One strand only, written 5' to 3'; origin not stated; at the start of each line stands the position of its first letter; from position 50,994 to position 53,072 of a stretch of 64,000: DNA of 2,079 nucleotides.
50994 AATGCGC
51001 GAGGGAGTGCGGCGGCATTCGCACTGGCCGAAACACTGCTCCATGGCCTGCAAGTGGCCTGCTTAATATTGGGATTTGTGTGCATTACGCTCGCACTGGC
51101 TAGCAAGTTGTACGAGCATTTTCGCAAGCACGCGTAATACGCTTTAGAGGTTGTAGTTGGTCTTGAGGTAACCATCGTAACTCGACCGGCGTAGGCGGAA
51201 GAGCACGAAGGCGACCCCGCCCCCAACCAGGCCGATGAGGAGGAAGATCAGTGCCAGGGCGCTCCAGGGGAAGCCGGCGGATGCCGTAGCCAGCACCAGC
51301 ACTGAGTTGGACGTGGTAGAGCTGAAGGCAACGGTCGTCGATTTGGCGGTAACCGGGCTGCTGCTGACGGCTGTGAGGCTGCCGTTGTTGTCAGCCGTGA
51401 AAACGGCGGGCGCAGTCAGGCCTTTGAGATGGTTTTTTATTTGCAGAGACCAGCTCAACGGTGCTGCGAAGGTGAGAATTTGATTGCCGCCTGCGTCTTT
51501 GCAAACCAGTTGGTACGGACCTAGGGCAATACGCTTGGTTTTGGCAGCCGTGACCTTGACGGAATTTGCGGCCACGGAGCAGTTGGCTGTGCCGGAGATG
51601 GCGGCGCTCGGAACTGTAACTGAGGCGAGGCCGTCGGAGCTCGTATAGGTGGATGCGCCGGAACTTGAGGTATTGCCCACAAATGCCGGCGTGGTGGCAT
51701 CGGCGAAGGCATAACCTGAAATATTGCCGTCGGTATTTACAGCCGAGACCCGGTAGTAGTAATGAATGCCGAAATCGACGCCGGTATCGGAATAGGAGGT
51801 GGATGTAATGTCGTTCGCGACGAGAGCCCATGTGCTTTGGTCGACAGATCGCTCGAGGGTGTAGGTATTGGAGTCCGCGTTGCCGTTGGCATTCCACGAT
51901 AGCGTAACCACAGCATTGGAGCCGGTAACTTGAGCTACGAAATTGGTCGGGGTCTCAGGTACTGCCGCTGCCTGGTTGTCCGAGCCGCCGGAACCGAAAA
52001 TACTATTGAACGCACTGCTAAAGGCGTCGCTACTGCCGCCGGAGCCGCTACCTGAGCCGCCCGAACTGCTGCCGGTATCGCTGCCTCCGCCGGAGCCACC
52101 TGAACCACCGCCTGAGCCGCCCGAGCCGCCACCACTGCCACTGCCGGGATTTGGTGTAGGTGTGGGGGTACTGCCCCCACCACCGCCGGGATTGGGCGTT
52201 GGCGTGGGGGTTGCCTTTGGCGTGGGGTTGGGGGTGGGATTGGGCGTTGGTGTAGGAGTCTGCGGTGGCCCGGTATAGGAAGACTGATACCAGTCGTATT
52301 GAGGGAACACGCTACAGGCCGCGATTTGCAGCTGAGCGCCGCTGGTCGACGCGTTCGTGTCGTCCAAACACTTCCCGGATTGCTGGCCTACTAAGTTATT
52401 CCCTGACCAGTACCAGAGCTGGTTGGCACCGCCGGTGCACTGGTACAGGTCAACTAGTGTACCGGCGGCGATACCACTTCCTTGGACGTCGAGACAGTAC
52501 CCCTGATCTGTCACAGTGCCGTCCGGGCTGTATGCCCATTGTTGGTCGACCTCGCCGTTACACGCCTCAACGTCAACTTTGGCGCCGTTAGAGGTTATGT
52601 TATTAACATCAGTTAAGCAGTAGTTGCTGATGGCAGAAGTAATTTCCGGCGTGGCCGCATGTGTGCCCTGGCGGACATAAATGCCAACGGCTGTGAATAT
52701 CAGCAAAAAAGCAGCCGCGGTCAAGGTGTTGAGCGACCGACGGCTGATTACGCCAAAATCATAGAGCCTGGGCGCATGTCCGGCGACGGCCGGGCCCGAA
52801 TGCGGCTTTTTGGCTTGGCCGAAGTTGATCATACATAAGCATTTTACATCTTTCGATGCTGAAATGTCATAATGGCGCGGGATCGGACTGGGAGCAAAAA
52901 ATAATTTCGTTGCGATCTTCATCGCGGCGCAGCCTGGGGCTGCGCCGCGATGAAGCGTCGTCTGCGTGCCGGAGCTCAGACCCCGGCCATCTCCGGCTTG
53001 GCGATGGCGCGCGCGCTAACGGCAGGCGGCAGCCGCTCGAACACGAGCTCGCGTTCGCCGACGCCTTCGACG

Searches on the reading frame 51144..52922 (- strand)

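Call 14: search_protein_families(library=ncbifam, proteins=[window:51144-52922:-], max_evalue=1)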
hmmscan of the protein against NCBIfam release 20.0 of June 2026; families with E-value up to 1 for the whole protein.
window:51144-52922:- (592 aa): 5 families
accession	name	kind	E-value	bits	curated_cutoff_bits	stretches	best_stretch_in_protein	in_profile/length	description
NF035929.1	lectin_1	subfamily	1.1e-21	76.9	800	1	93-210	762-882/886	lectin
NF035930.1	lectin_2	subfamily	3e-15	56.5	100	1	99-193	126-219/238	lectin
NF052302.1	Rv1419_fam_lectin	exception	1.5e-08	34.4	200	1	87-208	27-147/153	Rv1419 family lectin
NF033845.1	MSCRAMM_ClfB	exception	2.3e-06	25.9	999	1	217-327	548-624/871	MSCRAMM family adhesin clumping factor ClfB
NF037973.1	metallo_SslE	exception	0.031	11.6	3000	1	220-265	49-92/1519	lipoprotein metalloprotease SslE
